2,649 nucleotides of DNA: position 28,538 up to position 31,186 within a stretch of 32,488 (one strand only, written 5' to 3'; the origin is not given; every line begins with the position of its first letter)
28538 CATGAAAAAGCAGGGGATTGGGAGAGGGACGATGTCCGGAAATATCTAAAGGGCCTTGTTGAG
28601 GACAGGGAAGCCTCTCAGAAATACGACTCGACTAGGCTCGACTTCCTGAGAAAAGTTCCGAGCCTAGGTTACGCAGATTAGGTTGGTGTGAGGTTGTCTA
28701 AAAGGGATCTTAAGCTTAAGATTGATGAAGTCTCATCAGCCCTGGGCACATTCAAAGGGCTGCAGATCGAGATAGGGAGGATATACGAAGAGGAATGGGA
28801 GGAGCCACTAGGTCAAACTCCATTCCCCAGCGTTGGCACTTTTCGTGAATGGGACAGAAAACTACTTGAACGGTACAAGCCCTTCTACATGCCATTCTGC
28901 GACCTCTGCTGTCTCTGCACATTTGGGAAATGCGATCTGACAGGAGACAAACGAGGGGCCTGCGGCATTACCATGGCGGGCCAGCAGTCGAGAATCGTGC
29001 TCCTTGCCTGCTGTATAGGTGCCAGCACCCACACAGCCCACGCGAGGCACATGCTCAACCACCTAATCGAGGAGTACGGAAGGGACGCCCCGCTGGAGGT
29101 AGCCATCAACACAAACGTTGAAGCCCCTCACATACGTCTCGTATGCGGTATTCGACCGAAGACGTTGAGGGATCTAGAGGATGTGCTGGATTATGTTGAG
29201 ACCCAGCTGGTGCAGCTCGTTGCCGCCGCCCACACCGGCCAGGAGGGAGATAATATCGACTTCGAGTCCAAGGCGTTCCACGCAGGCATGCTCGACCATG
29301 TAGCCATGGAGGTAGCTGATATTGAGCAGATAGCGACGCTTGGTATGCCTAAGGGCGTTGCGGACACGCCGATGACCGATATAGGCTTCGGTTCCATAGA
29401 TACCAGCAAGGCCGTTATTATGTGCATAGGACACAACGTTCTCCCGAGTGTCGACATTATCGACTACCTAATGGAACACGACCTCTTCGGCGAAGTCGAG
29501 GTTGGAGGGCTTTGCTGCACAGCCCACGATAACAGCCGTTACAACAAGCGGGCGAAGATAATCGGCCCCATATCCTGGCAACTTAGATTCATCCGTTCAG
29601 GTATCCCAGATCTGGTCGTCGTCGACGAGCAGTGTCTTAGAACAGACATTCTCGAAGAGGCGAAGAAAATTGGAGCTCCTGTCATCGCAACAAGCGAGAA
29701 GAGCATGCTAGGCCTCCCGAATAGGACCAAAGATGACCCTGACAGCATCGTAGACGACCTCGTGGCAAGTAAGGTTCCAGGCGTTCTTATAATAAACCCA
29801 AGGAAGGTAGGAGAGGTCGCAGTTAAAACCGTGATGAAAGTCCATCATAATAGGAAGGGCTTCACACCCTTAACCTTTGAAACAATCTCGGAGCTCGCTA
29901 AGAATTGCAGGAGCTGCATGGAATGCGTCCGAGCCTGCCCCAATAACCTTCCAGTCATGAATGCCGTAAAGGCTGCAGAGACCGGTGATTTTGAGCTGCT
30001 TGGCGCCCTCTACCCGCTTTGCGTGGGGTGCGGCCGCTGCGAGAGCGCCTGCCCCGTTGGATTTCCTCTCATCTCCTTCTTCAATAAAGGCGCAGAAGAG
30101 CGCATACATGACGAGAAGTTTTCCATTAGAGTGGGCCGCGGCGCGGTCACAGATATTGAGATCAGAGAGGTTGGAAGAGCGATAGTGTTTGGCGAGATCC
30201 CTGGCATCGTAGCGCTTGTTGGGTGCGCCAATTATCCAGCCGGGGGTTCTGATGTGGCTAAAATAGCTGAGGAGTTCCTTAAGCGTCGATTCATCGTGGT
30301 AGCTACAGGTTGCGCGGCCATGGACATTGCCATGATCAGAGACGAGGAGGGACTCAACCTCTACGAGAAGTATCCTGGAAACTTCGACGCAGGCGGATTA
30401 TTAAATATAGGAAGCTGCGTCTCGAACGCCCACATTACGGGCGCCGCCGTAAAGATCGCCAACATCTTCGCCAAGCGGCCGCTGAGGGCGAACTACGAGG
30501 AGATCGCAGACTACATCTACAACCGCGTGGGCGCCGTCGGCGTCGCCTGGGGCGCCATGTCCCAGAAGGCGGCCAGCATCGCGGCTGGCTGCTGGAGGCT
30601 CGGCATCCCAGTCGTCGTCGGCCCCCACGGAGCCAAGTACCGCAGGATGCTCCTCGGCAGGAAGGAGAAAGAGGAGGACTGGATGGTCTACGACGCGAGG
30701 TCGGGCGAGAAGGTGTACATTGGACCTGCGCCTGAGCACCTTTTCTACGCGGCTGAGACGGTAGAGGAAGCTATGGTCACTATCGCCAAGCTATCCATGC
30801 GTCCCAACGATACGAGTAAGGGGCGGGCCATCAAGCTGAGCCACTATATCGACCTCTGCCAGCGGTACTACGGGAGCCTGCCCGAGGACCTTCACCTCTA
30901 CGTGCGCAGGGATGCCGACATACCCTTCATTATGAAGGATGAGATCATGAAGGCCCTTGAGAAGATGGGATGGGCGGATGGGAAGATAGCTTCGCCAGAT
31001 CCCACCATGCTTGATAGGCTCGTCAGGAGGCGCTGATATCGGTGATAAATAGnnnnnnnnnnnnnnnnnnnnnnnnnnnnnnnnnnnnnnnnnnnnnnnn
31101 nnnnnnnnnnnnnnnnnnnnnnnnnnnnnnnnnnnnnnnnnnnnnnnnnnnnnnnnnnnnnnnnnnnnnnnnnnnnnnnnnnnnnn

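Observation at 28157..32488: CGGC protein - CdhA-type CODH - lone group-4 [NiFe] large subunit - radical SAM: a non-canonical CO/H2 gene module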

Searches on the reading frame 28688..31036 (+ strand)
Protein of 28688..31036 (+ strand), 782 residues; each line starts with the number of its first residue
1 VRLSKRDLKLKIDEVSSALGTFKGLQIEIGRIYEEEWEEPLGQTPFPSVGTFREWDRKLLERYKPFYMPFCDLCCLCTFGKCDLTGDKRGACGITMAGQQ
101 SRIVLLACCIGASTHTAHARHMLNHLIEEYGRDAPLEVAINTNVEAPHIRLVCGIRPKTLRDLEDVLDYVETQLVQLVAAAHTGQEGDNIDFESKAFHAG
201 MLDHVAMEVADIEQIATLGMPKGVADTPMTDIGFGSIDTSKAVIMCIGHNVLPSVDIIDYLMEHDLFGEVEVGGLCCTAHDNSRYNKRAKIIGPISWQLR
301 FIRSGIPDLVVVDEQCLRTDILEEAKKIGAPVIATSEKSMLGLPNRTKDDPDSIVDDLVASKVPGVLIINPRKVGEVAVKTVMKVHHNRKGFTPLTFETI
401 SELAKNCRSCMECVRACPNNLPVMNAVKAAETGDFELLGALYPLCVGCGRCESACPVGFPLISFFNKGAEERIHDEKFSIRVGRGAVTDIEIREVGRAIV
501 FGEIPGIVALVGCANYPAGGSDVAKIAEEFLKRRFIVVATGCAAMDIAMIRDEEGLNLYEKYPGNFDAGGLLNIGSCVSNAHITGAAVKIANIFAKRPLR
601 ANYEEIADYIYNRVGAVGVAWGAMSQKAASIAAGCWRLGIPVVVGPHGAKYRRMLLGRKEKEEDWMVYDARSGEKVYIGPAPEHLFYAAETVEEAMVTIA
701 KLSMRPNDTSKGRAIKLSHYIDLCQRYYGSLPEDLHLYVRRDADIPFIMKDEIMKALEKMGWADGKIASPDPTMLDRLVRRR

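Call 7: search_protein_families(library=pfam, proteins=[window:28688-31036:+], max_evalue=0.01)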
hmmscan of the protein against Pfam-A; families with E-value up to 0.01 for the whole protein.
window:28688-31036:+ (782 aa): 13 families
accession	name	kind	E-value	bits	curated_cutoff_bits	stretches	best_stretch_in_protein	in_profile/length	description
PF03063.25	Prismane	-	9.3e-63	213.1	27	2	158-652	127-486/513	Prismane/CO dehydrogenase family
PF12838.12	Fer4_7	-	6.2e-09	36.6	27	1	406-458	1-51/52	4Fe-4S dicluster domain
PF13183.11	Fer4_8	-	5e-08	33.8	27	0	444-458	53-67/68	4Fe-4S dicluster domain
PF12800.12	Fer4_4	-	1.4e-06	28.6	24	0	405-419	2-16/17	4Fe-4S binding domain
PF12837.12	Fer4_6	-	1.7e-06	28.2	25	1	444-458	8-22/24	4Fe-4S binding domain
PF13187.11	Fer4_9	-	2e-06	28.2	27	1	406-458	1-50/52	4Fe-4S dicluster domain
PF13534.11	Fer4_17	-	3.4e-05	24.7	22.2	0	400-421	39-60/61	4Fe-4S dicluster domain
PF14697.11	Fer4_21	-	6.3e-05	23.5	35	1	405-457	6-53/59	4Fe-4S dicluster domain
PF13484.11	Fer4_16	-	6.5e-05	24.1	30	0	406-420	1-15/66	4Fe-4S double cluster binding domain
PF13237.11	Fer4_10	-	0.00013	22.3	25.5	2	404-456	6-53/53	4Fe-4S dicluster domain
PF00037.32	Fer4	-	0.00068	19.8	21.1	1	444-458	7-21/24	4Fe-4S binding domain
PF18537.6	CODH_A_N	-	0.0024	18.3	32.2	1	122-209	3-76/83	Carbon monoxide dehydrogenase subunit alpha N-terminal domain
PF14691.11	Fer4_20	-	0.0044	17.2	25.8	0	395-436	12-55/113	Dihydroprymidine dehydrogenase domain II, 4Fe-4S cluster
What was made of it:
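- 28688..31036 (+): CdhA, a clade A Ni-CODH catalytic subunit (782 aa) with the E/F-cluster ferredoxin insert and no cdhB after it. Fer4 insert at 404-458 (call 7).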

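Call 8: search_protein_families(library=ncbifam, proteins=[window:28688-31036:+], max_evalue=0.01)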
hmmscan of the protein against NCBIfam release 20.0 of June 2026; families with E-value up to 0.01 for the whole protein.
window:28688-31036:+ (782 aa): 34 families (the best 25 are shown)
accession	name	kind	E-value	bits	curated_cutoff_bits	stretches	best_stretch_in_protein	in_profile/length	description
TIGR00314.1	cdhA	equivalog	0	1171.1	781.3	1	16-763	6-758/784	CO dehydrogenase/acetyl-CoA synthase complex subunit alpha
TIGR01702.1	CO_DH_cata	equivalog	2.8e-21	75.3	478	3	498-593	425-529/621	anaerobic carbon-monoxide dehydrogenase catalytic subunit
NF040764.1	CODH_ACS_al_bet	equivalog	7e-17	60.9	800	1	481-645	105-255/705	acetyl-CoA decarbonylase/synthase complex subunit alpha/beta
NF007078.0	PRK09529.1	subfamily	2.8e-16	58.8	809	1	474-644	104-260/710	bifunctional acetyl-CoA decarbonylase/synthase complex subunit alpha/beta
TIGR01945.1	rnfC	subfamily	1.4e-07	30.4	245.95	1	398-468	356-427/435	RnfABCDGE type electron transport complex subunit C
TIGR03048.1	PS_I_psaC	equivalog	5.9e-07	29.6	130.65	1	405-462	8-64/80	photosystem I iron-sulfur center protein PsaC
NF003454.1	PRK05035.1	equivalog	8.2e-07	27.9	345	1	403-467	365-430/556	electron transport complex subunit RsxC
NF041837.1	rnfC_Methano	equivalog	1.7e-06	27.2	650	1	398-464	351-418/438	Rnf electron transport complex subunit RnfC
NF009053.0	PRK12387.1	subfamily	4.6e-06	26.5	204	1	404-458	37-88/180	formate hydrogenlyase complex iron-sulfur subunit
NF006076.0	PRK08222.1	equivalog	2.5e-05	24.2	270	1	403-457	36-87/181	hydrogenase 4 subunit H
NF007013.0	PRK09477.1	equivalog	0.00011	21.4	234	1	404-456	223-270/286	quinol dehydrogenase ferredoxin subunit NapH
NF042909.1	FMH_DH_FwdF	exception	0.00012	21.3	375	1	400-458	252-309/336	tungsten-dependent formylmethanofuran dehydrogenase subunit FwdF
TIGR01971.1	NuoI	subfamily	0.00016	21.2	113.05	1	404-457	41-95/121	NADH-quinone oxidoreductase, chain I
TIGR02700.1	flavo_MJ0208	hypoth_equivalog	0.00019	20.8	251.35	1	404-457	147-191/234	dihydromethanopterin reductase (acceptor)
NF009410.0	PRK12771.1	subfamily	0.00049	18.8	516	1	394-459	495-559/566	NAD(P)-binding protein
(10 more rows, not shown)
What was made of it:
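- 28688..31036 (+): TIGR00314, 1171 bits against a cut-off of 781 (call 8).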

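Call 24: find_homologous_proteins(query=window:28688-31036:+, max_evalue=1e-30)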
Query window:28688-31036:+ (782 aa): 3113 proteins with E <= 1e-30 among 8000 candidates; the best 120 are listed.
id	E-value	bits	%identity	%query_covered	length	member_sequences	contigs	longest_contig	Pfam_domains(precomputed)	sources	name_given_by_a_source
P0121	0.0e+0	1676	92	100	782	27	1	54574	PF14697.12,PF12837.13,PF12838.13,PF13237.12,PF13183.12,PF12800.13,PF13187.12,PF03063.26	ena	-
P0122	0.0e+0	1623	87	100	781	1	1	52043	PF14697.12,PF12837.13,PF12838.13,PF13183.12,PF12800.13,PF13187.12,PF03063.26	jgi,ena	-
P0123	0.0e+0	1607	87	99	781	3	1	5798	PF14697.12,PF12837.13,PF13484.12,PF12838.13,PF13183.12,PF12800.13,PF13187.12,PF03063.26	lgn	-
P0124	0.0e+0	1601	87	100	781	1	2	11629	PF12837.13,PF13484.12,PF12838.13,PF13183.12,PF12800.13,PF13187.12,PF03063.26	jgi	-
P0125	0.0e+0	1601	86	100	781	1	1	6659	PF12837.13,PF13484.12,PF12838.13,PF13183.12,PF12800.13,PF13187.12,PF03063.26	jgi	-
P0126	0.0e+0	1600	87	100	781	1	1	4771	PF12837.13,PF13484.12,PF12838.13,PF13183.12,PF12800.13,PF13187.12,PF03063.26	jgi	-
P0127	0.0e+0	1600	87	100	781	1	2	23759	PF12837.13,PF13484.12,PF12838.13,PF13183.12,PF12800.13,PF13187.12,PF03063.26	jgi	jgi:acetyl-CoA decarbonylase/synthase complex subunit alpha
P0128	0.0e+0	1600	87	100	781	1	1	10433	PF12837.13,PF13484.12,PF12838.13,PF13183.12,PF12800.13,PF13187.12,PF03063.26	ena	-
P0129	0.0e+0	1600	87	100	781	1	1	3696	PF12837.13,PF13484.12,PF12838.13,PF13534.12,PF13183.12,PF12800.13,PF13187.12,PF03063.26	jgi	jgi:acetyl-CoA decarbonylase/synthase complex subunit alpha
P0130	0.0e+0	1599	87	100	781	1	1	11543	PF12837.13,PF13484.12,PF12838.13,PF13183.12,PF12800.13,PF13187.12,PF03063.26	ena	-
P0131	0.0e+0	1599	86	100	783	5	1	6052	PF14697.12,PF12837.13,PF13484.12,PF12838.13,PF13534.12,PF13237.12,PF13183.12,PF12800.13,PF13187.12,PF03063.26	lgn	-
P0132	0.0e+0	1596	87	100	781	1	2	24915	PF12837.13,PF13484.12,PF12838.13,PF13183.12,PF12800.13,PF13187.12,PF03063.26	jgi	jgi:acetyl-CoA decarbonylase/synthase complex subunit alpha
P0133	0.0e+0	1596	87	100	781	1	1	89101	PF12837.13,PF13484.12,PF12838.13,PF13183.12,PF12800.13,PF13187.12,PF03063.26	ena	-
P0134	0.0e+0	1593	87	100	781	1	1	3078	PF12837.13,PF13484.12,PF12838.13,PF13237.12,PF13183.12,PF12800.13,PF13187.12,PF03063.26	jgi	-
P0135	0.0e+0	1591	86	100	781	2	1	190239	PF14697.12,PF12837.13,PF13484.12,PF12838.13,PF13534.12,PF13237.12,PF13183.12,PF12800.13,PF13187.12,PF03063.26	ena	-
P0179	0.0e+0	1469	78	100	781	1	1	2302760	PF14697.12,PF12837.13,PF12838.13,PF12800.13,PF03063.26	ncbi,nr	ncbi:MAG: CO dehydrogenase/acetyl-CoA synthase complex subunit epsilon [Candidatus Bathyarchaeota ar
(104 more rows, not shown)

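Call 25: find_encoding_contigs(protein=P0121, flank=10000, max_places=2)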
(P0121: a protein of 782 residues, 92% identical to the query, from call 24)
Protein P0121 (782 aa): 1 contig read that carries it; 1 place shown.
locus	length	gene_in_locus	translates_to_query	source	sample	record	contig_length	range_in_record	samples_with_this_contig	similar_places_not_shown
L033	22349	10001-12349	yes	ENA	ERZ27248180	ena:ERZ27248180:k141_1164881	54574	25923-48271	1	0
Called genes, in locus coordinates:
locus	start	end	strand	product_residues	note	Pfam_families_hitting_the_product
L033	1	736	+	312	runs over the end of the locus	PF02445:NadA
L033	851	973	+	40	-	-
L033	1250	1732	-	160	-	PF01209:Ubie_methyltran, PF08241:Methyltransf_11, PF08242:Methyltransf_12, PF08704:GCD14 (weak), PF13489:Methyltransf_23, PF13649:Methyltransf_25, PF13847:Methyltransf_31, PF20922:Anamorsin_N (weak), +1 more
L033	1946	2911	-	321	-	PF01297:ZnuA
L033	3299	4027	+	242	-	PF00005:ABC_tran, PF02463:SMC_N (faint), PF13304:AAA_21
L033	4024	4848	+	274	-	PF00950:ABC-3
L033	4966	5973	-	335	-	PF13353:Fer4_12 (faint), PF04055:Radical_SAM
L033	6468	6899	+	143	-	PF00085:Thioredoxin, PF13098:Thioredoxin_2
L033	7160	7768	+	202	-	PF04055:Radical_SAM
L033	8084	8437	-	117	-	PF01910:Thiamine_BP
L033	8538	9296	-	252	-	PF13489:Methyltransf_23, PF08241:Methyltransf_11, PF08242:Methyltransf_12, PF13649:Methyltransf_25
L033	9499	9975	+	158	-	PF08821:CGGC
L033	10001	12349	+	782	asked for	PF03063:Prismane, PF13183:Fer4_8 (faint), PF12800:Fer4_4 (faint), PF12837:Fer4_6 (faint), PF12838:Fer4_7, PF13187:Fer4_9, PF13237:Fer4_10 (weak), PF14697:Fer4_21 (weak)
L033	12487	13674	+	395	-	PF00374:NiFeSe_Hases, PF00346:Complex1_49kDa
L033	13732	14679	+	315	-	PF04055:Radical_SAM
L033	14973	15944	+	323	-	PF01058:Oxidored_q6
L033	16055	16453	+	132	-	-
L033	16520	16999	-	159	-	PF00005:ABC_tran, PF13304:AAA_21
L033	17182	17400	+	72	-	-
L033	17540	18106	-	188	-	PF04893:Yip1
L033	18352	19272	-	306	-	PF01209:Ubie_methyltran, PF05175:MTS (weak), PF00398:RrnaAD (weak), PF13649:Methyltransf_25, PF13847:Methyltransf_31, PF08241:Methyltransf_11, PF08242:Methyltransf_12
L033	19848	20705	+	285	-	PF12838:Fer4_7, PF12797:Fer4_2 (faint), PF12837:Fer4_6 (faint), PF13237:Fer4_10 (weak), PF13484:Fer4_16 (faint), PF00037:Fer4 (weak), PF13187:Fer4_9 (weak), PF04140:ICMT, +1 more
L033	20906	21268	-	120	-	PF19851:DUF6326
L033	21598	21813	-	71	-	-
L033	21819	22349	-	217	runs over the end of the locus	PF08534:Redoxin, PF00578:AhpC-TSA, PF10417:1-cysPrx_C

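Call 26: find_encoding_contigs(protein=P0135, flank=10000, max_places=2)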
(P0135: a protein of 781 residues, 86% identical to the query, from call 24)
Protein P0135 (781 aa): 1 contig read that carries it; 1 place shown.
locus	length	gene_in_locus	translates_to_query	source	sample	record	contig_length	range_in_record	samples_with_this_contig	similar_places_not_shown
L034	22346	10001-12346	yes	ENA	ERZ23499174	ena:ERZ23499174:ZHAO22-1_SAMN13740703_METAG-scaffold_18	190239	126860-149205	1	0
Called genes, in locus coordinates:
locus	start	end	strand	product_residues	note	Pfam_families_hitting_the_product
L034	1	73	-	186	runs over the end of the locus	PF24694:LNS2_PITM1-3 (weak)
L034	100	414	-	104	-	-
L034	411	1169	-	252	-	PF13484:Fer4_16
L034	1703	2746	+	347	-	PF13243:SQHop_cyclase_C (faint)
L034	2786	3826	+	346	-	PF13522:GATase_6, PF13537:GATase_7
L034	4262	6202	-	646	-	PF00009:GTP_EFTU (faint), PF01926:MMR_HSR1, PF02421:FeoB_N, PF17910:FeoB_Cyto, PF07670:Gate, PF07664:FeoB_C, PF07670:Gate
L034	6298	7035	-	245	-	PF01325:Fe_dep_repress, PF01047:MarR (weak), PF13412:HTH_24 (weak), PF02742:Fe_dep_repr_C, PF04023:FeoA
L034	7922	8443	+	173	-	PF17253:DUF5320 (faint)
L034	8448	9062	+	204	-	-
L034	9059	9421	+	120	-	PF02579:Nitro_FeMo-Co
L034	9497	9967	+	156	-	PF08821:CGGC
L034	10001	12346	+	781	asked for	PF13534:Fer4_17 (faint), PF03063:Prismane, PF13237:Fer4_10 (faint), PF03063:Prismane, PF13183:Fer4_8 (faint), PF12838:Fer4_7, PF13187:Fer4_9, PF14697:Fer4_21 (weak), +3 more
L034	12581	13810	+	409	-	PF12832:MFS_1_like (faint), PF05977:MFS_3 (faint), PF07690:MFS_1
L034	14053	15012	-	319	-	PF04055:Radical_SAM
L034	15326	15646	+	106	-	-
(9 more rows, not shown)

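Call 27: find_encoding_contigs(protein=P0179, flank=10000, max_places=2)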
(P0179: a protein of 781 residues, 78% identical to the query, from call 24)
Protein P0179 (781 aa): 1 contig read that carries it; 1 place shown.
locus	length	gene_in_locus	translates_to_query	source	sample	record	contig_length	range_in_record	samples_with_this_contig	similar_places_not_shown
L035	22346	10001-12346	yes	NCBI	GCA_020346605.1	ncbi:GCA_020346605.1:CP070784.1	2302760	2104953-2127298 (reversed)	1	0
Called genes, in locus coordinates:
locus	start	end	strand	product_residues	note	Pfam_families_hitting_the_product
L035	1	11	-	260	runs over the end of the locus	PF01522:Polysacc_deac_1, PF10096:DUF2334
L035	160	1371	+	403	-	PF02771:Acyl-CoA_dh_N, PF02770:Acyl-CoA_dh_M, PF00441:Acyl-CoA_dh_1, PF08028:Acyl-CoA_dh_2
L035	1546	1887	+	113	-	-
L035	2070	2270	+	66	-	PF01361:Tautomerase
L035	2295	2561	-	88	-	-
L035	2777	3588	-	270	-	PF01244:Peptidase_M19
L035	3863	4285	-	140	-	PF14622:Ribonucleas_3_3, PF00636:Ribonuclease_3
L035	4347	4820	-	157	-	-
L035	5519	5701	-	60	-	PF01246:Ribosomal_L24e, PF06467:zf-FCS (weak)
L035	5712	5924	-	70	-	PF01200:Ribosomal_S28e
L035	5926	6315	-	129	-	PF01248:Ribosomal_L7Ae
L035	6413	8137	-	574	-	PF00749:tRNA-synt_1c, PF03950:tRNA-synt_1c_C, PF20974:tRNA-synt_1c_C2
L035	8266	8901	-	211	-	PF12225:DUF5981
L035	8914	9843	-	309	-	PF02219:MTHFR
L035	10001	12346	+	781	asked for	PF03063:Prismane, PF12800:Fer4_4 (faint), PF12837:Fer4_6 (faint), PF12838:Fer4_7 (weak), PF14697:Fer4_21 (weak)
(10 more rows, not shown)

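Call 29: find_related_loci(query=window:28688-31036:+, collection=metagenome_contigs, flank=8000)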
Query window:28688-31036:+ (782 aa) in metagenome_contigs; peptide patterns used: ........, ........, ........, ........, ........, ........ (x = any residue, [..] = any of these).
199 stretches matched a pattern; 112 encode a relative of the query (tblastn E <= 1e-3); the best 80 are kept; 80 distinct loci.
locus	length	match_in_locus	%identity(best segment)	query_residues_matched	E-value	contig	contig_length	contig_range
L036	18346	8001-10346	92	2-782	0e+0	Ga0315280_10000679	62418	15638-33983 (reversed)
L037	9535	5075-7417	87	2-782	0e+0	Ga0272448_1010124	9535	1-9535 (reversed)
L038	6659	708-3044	86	3-781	0e+0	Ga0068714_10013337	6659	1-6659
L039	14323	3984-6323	87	3-782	0e+0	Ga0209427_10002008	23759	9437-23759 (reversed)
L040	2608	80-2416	84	3-781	0e+0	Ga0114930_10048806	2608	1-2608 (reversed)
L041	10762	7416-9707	87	19-782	0e+0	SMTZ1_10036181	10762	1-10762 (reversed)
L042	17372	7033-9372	84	3-782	0e+0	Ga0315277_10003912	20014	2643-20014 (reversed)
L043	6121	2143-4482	83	3-782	0e+0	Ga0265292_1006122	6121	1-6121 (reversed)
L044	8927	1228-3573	82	1-782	0e+0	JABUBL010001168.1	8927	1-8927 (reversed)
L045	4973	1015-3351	83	3-781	0e+0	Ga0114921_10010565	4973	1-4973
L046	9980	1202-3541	83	3-782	0e+0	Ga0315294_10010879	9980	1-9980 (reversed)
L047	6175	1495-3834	83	3-782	0e+0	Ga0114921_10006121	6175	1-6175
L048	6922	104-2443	83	3-782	0e+0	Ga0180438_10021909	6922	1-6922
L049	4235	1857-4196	82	3-782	0e+0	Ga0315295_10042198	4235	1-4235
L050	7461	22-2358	83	1-779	0e+0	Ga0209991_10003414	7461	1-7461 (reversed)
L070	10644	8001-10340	77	3-782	0e+0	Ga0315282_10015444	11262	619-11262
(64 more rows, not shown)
